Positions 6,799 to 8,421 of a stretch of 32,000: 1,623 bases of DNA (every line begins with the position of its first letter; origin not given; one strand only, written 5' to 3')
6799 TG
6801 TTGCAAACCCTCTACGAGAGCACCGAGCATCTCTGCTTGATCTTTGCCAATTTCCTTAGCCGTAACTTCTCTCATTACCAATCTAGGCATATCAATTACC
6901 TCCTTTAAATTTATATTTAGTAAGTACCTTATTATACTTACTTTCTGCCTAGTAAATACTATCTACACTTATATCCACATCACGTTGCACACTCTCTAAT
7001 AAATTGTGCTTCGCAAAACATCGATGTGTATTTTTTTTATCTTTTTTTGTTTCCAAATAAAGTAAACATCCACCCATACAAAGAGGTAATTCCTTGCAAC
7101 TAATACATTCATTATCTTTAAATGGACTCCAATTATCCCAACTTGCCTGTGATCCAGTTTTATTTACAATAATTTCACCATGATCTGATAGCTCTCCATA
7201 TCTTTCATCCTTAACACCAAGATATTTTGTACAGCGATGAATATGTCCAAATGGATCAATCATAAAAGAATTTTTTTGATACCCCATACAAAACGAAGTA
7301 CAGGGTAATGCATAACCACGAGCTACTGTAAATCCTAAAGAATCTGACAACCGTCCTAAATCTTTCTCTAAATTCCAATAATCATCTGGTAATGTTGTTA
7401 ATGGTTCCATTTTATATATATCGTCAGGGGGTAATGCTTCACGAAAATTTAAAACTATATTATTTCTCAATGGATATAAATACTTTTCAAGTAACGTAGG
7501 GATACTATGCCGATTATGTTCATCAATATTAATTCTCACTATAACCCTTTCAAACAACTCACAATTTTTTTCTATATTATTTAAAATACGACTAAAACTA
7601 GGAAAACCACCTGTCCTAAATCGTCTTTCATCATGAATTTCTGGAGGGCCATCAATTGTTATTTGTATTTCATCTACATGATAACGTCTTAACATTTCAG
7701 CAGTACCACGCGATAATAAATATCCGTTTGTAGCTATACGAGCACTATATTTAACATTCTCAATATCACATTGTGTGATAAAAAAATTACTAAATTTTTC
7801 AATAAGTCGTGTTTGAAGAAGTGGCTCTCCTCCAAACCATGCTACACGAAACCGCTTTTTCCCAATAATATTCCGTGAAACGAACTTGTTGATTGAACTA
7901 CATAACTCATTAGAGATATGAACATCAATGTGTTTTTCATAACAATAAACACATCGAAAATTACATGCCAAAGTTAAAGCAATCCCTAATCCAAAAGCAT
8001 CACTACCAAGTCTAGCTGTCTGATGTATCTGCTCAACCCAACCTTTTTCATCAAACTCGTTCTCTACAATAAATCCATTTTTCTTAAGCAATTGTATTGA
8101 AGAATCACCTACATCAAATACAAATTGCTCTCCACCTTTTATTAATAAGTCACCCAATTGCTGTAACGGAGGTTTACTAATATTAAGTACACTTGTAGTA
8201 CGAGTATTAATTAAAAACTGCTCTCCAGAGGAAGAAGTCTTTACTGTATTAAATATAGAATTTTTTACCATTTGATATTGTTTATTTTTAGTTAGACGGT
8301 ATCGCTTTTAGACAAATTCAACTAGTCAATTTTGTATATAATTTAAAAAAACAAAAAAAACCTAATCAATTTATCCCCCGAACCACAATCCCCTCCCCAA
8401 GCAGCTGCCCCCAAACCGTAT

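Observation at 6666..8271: Radical SAM/SPASM maturase-like gene followed by a 74-aa two-Cys peptide: candidate orphan RiPP pair with mismatched composition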

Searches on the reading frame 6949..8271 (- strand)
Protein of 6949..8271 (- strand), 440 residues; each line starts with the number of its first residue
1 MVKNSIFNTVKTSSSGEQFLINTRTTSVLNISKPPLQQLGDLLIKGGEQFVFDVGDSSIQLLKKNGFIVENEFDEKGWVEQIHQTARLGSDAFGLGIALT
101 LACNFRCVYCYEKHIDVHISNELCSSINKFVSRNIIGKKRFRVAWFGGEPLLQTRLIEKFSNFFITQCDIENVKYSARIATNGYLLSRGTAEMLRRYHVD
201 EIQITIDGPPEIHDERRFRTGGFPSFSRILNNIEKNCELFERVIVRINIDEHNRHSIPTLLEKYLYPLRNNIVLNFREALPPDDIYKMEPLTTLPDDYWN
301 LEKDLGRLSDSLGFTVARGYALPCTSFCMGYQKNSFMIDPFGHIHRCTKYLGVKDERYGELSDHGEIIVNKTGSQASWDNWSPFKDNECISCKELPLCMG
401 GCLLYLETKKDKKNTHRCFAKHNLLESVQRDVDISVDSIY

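Call 3: search_protein_families(library=ncbifam, proteins=[window:6949-8271:-], max_evalue=0.1)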
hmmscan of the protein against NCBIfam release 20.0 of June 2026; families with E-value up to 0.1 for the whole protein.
window:6949-8271:- (440 aa): 64 families (the best 25 are shown)
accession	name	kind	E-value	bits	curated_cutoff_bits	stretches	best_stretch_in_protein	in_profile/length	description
TIGR04463.1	rSAM_vs_C_rich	equivalog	4.7e-63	213.4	525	1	59-404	48-396/438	TIGR04463 family radical SAM/SPASM RiPP maturase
TIGR04334.1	rSAM_Clo7bot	equivalog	5.9e-59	199.8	600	1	60-414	57-417/440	radical SAM/SPASM domain Clo7bot peptide maturase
NF038107.1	rSAM_NF038107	equivalog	8.8e-49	166.5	600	1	52-426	44-424/444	Cys-every-fifth radical SAM/SPASM peptide maturase CefB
TIGR04280.1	geopep_mat_rSAM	hypoth_equivalog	3.2e-45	154.9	400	1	12-418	13-408/428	geopeptide radical SAM maturase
NF052473.1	rSAM_FlmE_OhkG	exception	1.2e-38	133.1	500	2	3-263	2-275/481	FlmE/OhkG family radical SAM/SPASM peptide maturase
NF047865.1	rSAM_PapB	equivalog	6.7e-31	107.7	340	1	95-403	5-317/330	PapB family radical SAM/SPASM ranthipeptide maturase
NF041298.1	rSAM_mat_DynA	equivalog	3.3e-23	82.3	450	2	100-239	8-149/356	dynobactin maturation radical SAM/SPASM protein DynA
TIGR04068.1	rSAM_ocin_clost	equivalog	4.6e-23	81.8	500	1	15-246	8-242/462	Cys-rich peptide radical SAM maturase CcpM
TIGR04064.1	rSAM_nif11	equivalog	1.4e-21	76.8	518.7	2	92-242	77-230/459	nif11-like peptide radical SAM maturase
TIGR03906.1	quino_hemo_SAM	equivalog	1.6e-18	66.7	453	2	97-236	98-241/467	quinohemoprotein amine dehydrogenase maturation protein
TIGR03942.1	sulfatase_rSAM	equivalog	3.5e-17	62.5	349.45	2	101-234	9-146/363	anaerobic sulfatase maturase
TIGR03974.1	rSAM_six_Cys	equivalog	2.1e-16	59.9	425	1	79-236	85-244/451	thioether cross-link-forming SCIFF peptide maturase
NF041707.1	rSAM_YhhB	equivalog_domain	7.6e-16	58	445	1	102-235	11-151/369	cyclophane-forming radical SAM/SPASM peptide maturase YhhB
TIGR04083.1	rSAM_pep_methan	hypoth_equivalog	1.2e-15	57.3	300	1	98-405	5-313/376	TIGR04083 family peptide-modifying radical SAM enzyme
TIGR04054.1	rSAM_NirJ1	equivalog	9.8e-15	54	650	1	99-259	42-192/387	putative heme d1 biosynthesis radical SAM protein NirJ1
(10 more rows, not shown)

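Call 4: search_protein_families(library=pfam, proteins=[window:6949-8271:-], max_evalue=0.1)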
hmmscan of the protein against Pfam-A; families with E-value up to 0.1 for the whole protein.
window:6949-8271:- (440 aa): 2 families
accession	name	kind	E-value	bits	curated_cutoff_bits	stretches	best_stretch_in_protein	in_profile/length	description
PF04055.27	Radical_SAM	-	1.1e-14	55.4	29.5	1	99-261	3-163/166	Radical SAM superfamily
PF13353.11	Fer4_12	-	6.9e-06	26.8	22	1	102-215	14-122/137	4Fe-4S single cluster domain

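Call 9: find_homologous_proteins(query=window:6949-8271:-)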
Query window:6949-8271:- (440 aa): 2752 proteins with E <= 0.001 among 7771 candidates; the best 120 are listed.
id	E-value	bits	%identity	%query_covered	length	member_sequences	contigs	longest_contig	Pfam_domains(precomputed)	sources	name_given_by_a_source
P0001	0.0e+0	1031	100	100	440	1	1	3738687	PF04055.28,PF13353.12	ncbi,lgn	ncbi:MAG: radical SAM protein [Candidatus Electrothrix sp. YB6]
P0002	5.2e-160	551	54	99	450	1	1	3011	PF04055.28,PF13353.12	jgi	jgi:uncharacterized protein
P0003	1.8e-142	494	49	98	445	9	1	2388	PF04055.28,PF13353.12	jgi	-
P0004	1.3e-139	484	50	98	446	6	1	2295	PF04055.28,PF13353.12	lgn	-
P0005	3.3e-138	480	51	98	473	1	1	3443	PF04055.28,PF13353.12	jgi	jgi:uncharacterized protein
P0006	8.9e-137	475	48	98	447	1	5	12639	PF04055.28,PF13353.12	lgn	-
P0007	3.2e-135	470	50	99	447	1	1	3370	PF04055.28,PF13353.12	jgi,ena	-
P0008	2.8e-132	460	46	98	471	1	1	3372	PF04055.28,PF13353.12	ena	-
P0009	2.8e-121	424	42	99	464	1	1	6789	PF04055.28,PF13353.12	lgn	-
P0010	3.9e-121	423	45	98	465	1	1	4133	PF04055.28,PF13353.12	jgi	jgi:uncharacterized protein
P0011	4.4e-118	413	45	97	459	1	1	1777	PF04055.28,PF13353.12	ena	-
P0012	9.3e-117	409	54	73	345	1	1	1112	PF04055.28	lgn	-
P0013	3.3e-116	407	44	97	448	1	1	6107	PF04055.28,PF13353.12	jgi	jgi:uncharacterized protein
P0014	4.1e-116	407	43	99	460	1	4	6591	PF04055.28,PF13353.12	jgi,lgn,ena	-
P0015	3.8e-113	397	43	97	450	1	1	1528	PF04055.28,PF13353.12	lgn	-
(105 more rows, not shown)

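Call 12: find_encoding_contigs(protein=P0002, flank=5000, max_places=3)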
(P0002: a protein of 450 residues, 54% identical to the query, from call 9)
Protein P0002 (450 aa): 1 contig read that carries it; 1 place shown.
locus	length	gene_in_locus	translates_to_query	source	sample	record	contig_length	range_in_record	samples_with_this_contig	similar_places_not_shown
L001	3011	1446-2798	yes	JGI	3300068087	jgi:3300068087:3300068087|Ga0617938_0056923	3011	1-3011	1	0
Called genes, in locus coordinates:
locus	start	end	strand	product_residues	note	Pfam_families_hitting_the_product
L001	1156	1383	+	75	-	-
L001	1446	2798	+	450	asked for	PF04055:Radical_SAM, PF13353:Fer4_12 (weak)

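Call 13: find_encoding_contigs(protein=P0006, flank=6000, max_places=3)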
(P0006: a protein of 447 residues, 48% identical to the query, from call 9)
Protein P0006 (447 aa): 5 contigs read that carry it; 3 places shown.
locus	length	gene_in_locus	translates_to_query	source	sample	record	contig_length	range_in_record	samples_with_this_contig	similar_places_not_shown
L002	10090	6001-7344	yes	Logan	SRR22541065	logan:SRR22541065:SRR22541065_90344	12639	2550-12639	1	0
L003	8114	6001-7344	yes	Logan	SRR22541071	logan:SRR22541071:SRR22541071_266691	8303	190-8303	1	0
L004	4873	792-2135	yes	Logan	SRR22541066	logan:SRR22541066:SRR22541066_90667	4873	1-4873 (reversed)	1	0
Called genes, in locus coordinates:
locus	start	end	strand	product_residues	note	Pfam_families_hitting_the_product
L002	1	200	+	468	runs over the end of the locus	PF03446:NAD_binding_2, PF00393:6PGD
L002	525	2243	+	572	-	PF12849:PBP_like_2, PF13531:SBP_bac_11 (faint), PF12727:PBP_like (weak), PF12849:PBP_like_2, PF12727:PBP_like (weak)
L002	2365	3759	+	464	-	PF00528:BPD_transp_1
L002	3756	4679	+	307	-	PF00528:BPD_transp_1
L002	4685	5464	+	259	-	PF00005:ABC_tran, PF13304:AAA_21 (faint), PF02463:SMC_N (weak)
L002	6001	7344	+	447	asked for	PF04055:Radical_SAM, PF13353:Fer4_12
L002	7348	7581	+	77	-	-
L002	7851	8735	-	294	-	PF08450:SGL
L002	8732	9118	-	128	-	PF01050:MannoseP_isomer (weak), PF07883:Cupin_2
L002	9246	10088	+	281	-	?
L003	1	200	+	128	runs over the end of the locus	?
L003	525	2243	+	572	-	PF12849:PBP_like_2, PF13531:SBP_bac_11 (faint), PF12727:PBP_like (weak), PF12849:PBP_like_2, PF12727:PBP_like (weak)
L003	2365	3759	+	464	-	PF00528:BPD_transp_1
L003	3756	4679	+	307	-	PF00528:BPD_transp_1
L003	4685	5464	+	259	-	PF00005:ABC_tran, PF13304:AAA_21 (faint), PF02463:SMC_N (weak)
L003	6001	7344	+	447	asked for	PF04055:Radical_SAM, PF13353:Fer4_12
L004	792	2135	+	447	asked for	PF04055:Radical_SAM, PF13353:Fer4_12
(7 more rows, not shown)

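Call 14: find_encoding_contigs(protein=P0005, flank=5000, max_places=3)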
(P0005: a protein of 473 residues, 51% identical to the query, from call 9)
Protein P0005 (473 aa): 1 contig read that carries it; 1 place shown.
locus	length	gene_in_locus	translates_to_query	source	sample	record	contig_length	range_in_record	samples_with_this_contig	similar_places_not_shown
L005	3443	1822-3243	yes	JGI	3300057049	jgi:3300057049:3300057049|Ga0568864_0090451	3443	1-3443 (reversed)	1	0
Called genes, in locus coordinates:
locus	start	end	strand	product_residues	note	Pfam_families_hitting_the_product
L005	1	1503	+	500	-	?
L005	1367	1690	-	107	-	-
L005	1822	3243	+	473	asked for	PF13353:Fer4_12, PF04055:Radical_SAM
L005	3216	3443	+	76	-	?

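Call 21: find_related_loci(query=A1, collection=genome_contigs, flank=4000)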
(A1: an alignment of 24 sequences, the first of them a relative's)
Query A1 (440 aa) in genome_contigs; peptide patterns used: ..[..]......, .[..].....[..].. (x = any residue, [..] = any of these).
352 stretches matched a pattern; 334 encode a relative of the query (tblastn E <= 1e-3); the best 80 are kept; 80 distinct loci.
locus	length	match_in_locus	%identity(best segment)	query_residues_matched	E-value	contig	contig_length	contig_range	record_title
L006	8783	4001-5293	50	1-431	4e-146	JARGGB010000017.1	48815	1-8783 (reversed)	MAG: Brevefilum sp. isolate C14-21 NODE_17_length_48815_cov_8.946059, whole genome shotgun sequence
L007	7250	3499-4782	45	1-431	2e-122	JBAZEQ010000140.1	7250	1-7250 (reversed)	MAG: Ignavibacteria bacterium isolate SO_2017_LW3_13 NODE_35208_length_7250_cov_0.789415_LW162_2017, whole genome shotgu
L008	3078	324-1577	35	3-429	2e-84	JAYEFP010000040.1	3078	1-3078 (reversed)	MAG: Candidatus Bipolaricaulota bacterium isolate MAG269 MAG269_40, whole genome shotgun sequence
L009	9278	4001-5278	32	2-426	1e-62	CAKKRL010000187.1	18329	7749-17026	Thermodesulfovibrionia bacterium isolate Hainich-H51-bin227-1 genome assembly, contig: H51-bin227_1_Hain_H51_02um_R1_126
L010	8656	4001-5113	32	41-410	3e-62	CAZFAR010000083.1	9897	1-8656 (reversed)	MAG TPA_asm: uncultured Thermococci archaeon isolate binchicken_co383_170 genome assembly, contig: NODE_2466_length_9897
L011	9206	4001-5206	31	15-418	2e-61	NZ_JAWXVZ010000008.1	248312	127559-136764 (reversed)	Pseudovibrio sp. SPO723 contig8, whole genome shotgun sequence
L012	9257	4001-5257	32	10-428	7e-61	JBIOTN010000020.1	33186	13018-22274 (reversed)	MAG: Candidatus Rokuibacteriota bacterium isolate MAG159 k127_1351714, whole genome shotgun sequence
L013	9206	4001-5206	31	15-418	1e-59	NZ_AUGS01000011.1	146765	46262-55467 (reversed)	Pseudovibrio exalbescens DSM 16456 G512DRAFT_scaffold00009.9_C, whole genome shotgun sequence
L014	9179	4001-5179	32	10-402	2e-59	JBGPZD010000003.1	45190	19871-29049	MAG: Candidatus Methylomirabilia bacterium isolate OBJ1_062018_070_34 k141_432749_length_45190_cov_54.5470, whole genome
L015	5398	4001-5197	30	2-402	1e-57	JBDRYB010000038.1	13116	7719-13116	MAG: candidate division WOR-3 bacterium isolate QQ_201907_bins_18 QQ_201907_bins_18_scaffold_38, whole genome shotgun se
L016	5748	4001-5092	32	56-424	3e-56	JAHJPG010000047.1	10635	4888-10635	MAG: Proteobacteria bacterium isolate Old_saline_planktonic.mb.73 Old_saline_plankto.mb.73_k141_325699, whole genome sho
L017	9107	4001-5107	31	61-432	1e-55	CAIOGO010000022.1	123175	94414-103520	uncultured bacterium isolate A14_bin-2913 genome assembly, contig: bin-2913:22/22, whole genome shotgun sequence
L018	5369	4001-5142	34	47-433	7e-60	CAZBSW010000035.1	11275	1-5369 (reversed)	MAG TPA_asm: uncultured Thermotogae bacterium isolate SRP323688_co1_249 genome assembly, contig: NODE_8737_length_11275_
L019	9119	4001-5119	30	62-434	1e-55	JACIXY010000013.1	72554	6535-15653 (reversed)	MAG: Bacillota bacterium isolate MAG-64 Firmicutes_O3_bin27_Scaffold_13, whole genome shotgun sequence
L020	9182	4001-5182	32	1-402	2e-55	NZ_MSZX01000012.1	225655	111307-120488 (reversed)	Paenibacillus selenitireducens strain ES3-24 ES3-24_scaffold12, whole genome shotgun sequence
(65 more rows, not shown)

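Call 22: find_related_loci(query=A1, collection=metagenome_contigs, flank=4000)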
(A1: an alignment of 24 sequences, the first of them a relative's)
Query A1 (440 aa) in metagenome_contigs; peptide patterns used: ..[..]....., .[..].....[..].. (x = any residue, [..] = any of these).
600 stretches matched a pattern (row limit reached: there are more); 549 encode a relative of the query (tblastn E <= 1e-3); the best 80 are kept; 80 distinct loci.
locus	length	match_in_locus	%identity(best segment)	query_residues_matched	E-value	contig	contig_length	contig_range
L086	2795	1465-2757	46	3-435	2e-143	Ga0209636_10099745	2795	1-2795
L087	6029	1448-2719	46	2-428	5e-126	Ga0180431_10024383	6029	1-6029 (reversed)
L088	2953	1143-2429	39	3-435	5e-111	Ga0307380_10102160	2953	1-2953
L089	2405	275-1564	40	1-435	4e-109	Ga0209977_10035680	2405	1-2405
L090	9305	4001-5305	33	1-437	2e-85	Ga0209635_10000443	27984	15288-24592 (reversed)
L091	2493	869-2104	34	19-431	3e-71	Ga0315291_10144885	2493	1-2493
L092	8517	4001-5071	37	60-424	7e-68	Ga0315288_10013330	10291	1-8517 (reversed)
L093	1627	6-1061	37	65-424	3e-71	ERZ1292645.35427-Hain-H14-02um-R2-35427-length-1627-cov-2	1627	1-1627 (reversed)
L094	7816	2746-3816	35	57-417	1e-67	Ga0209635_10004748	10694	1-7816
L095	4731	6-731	46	190-435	2e-63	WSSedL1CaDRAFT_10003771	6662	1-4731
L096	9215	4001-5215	30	2-402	4e-57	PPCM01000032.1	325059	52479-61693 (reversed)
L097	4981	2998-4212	31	1-403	9e-57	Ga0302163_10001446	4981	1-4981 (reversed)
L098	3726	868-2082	31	1-403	8e-57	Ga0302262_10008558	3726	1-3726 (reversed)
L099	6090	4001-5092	32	56-424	2e-56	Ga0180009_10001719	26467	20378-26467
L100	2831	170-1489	28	2-431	6e-57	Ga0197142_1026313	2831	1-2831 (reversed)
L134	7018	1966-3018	32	51-402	2e-50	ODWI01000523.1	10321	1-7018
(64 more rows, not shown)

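Call 38: search_solved_structures(query=window:6949-8271:-, max_evalue=0.001, show_alignments=1)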
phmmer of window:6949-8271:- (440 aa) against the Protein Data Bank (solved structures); distinct sequences matched with E-value up to 0.001: 5.
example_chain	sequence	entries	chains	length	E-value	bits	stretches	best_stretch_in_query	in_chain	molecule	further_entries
5wgg_A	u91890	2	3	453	4.2e-09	39.1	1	93-232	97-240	Radical SAM domain protein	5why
4k37_A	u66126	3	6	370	1.1e-08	37.8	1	101-412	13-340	Anaerobic sulfatase-maturating enzyme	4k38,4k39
4k36_A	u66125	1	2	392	1.3e-08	37.5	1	101-412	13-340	Anaerobic sulfatase-maturating enzyme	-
6efn_A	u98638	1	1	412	2.1e-07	33.5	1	93-263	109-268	Sporulation killing factor maturation protein SkfB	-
9gm3_A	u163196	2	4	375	0.00013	24.3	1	99-244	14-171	ChlB radical SAM domain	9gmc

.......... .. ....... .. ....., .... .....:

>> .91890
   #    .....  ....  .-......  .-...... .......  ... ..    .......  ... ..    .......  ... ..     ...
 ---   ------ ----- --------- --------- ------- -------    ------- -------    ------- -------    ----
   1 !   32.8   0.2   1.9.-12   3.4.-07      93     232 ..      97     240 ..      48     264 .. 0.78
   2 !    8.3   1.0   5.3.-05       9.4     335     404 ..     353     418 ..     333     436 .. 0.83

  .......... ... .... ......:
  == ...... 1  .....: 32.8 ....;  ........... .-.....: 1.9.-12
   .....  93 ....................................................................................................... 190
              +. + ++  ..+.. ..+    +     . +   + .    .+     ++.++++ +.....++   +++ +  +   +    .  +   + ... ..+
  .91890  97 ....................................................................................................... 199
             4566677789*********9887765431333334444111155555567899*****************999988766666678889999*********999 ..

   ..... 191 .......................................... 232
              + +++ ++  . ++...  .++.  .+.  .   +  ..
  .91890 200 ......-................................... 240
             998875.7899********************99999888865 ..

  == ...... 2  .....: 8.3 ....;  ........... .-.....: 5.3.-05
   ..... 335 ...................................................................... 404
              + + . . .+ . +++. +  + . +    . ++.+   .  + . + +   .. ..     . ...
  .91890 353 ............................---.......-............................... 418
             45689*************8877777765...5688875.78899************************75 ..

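Call 52: predict_structure(alignment_id=A1)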
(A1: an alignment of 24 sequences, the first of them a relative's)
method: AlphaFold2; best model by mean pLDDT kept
length: 440 residues; sequences in the alignment: 24
mean_pLDDT: 88.4   pTM: 0.88
mean pLDDT of the five models: 88.4, 88.3, 85.8, 85.6, 81.8
residues with pLDDT >= 90: 273; 70-90: 131; 50-70: 33; < 50: 3
segments of 3 or more residues with pLDDT < 50: 438-440
pLDDT, mean of each block of 10 residues (from residue 1): 91 92 93 89 72 79 93 94 92 94 75 75 97 97 81 86 98 96 91 96 94 87 90 96 95 95 97 92 65 86 94 89 81 93 91 88 96 89 90 91 81 80 88 61
secondary structure, 60 per line:
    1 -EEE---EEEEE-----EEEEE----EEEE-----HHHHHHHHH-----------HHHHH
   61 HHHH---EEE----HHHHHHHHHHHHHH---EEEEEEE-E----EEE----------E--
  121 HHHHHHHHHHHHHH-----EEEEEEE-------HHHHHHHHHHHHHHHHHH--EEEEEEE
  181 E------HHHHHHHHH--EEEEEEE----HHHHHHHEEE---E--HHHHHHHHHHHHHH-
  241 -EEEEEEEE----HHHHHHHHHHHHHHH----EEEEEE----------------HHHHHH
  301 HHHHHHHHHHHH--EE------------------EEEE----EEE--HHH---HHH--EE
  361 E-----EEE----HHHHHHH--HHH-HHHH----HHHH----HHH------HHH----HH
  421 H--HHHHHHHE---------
elements in order: E2-4 E8-12 E18-22 E27-30 H36-44 H56-64 E68-70 H75-88 E92-98 E105-107 H121-134 E140-146 H154-171 E174-181 H188-196 E199-205 H210-216 E217-219 H226-239 E242-249 H254-268 E273-278 H295-312 E335-338 E343-345 E359-361 E367-369 H374-380 H387-390 H395-398 H424-430

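Call 54: fold_search(model_id=the predicted structure, library=pdb)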
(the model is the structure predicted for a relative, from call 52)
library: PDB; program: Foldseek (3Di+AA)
matches with E <= 10: 1760; with E <= 0.001: 163
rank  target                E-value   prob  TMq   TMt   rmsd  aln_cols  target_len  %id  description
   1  5wgg_A                4.1e-18  1.00  0.67  0.67   6.4       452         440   18  Structural Insights into Thioether Bond Formation in the Biosynthesis of Sactipeptides (released 2017-07-26)
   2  5why_B                1.5e-17  1.00  0.64  0.66   6.8       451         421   18  Structural Insights into Thioether Bond Formation in the Biosynthesis of Sactipeptides (released 2017-07-26)
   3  5why_A                7.3e-17  1.00  0.63  0.66   6.6       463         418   18  Structural Insights into Thioether Bond Formation in the Biosynthesis of Sactipeptides (released 2017-07-26)
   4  4k36_B                4.2e-15  1.00  0.57  0.67   4.9       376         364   19  His6 tagged anSMEcpe with bound AdoMet (released 2013-05-08)
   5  4k37_A                4.5e-15  1.00  0.58  0.68   4.7       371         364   18  Native anSMEcpe with bound AdoMet (released 2013-05-08)
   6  4k39_A                5.6e-15  1.00  0.57  0.68   4.8       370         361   20  Native anSMEcpe with bound AdoMet and Cp18Cys peptide (released 2013-05-08)
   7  4k37_B                8.0e-15  1.00  0.57  0.67   5.0       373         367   19  Native anSMEcpe with bound AdoMet (released 2013-05-08)
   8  4k36_A                1.3e-14  1.00  0.55  0.63   5.3       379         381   18  His6 tagged anSMEcpe with bound AdoMet (released 2013-05-08)
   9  4k38_A                1.5e-14  1.00  0.55  0.64   5.2       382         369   18  Native anSMEcpe with bound AdoMet and Kp18Cys peptide (released 2013-05-08)
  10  4k38_B                3.3e-14  1.00  0.58  0.68   4.9       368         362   20  Native anSMEcpe with bound AdoMet and Kp18Cys peptide (released 2013-05-08)
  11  4k39_B                1.6e-13  1.00  0.57  0.68   5.0       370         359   20  Native anSMEcpe with bound AdoMet and Cp18Cys peptide (released 2013-05-08)
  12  5v1q_B                3.4e-13  1.00  0.50  0.50  12.3       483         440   13  Crystal structure of Streptococcus suis SuiB (released 2017-08-30)
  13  5v1s_B                1.3e-12  1.00  0.48  0.50  12.4       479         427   14  Crystal structure of Streptococcus suis SuiB bound to S-adenosylmethionine (released 2017-08-30)
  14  5v1s_A                1.9e-12  1.00  0.50  0.51  12.4       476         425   14  Crystal structure of Streptococcus suis SuiB bound to S-adenosylmethionine (released 2017-08-30)
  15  5v1t_A                2.4e-12  1.00  0.51  0.51  13.8       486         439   13  Crystal structure of Streptococcus suis SuiB bound to precursor peptide SuiA (released 2017-08-30)
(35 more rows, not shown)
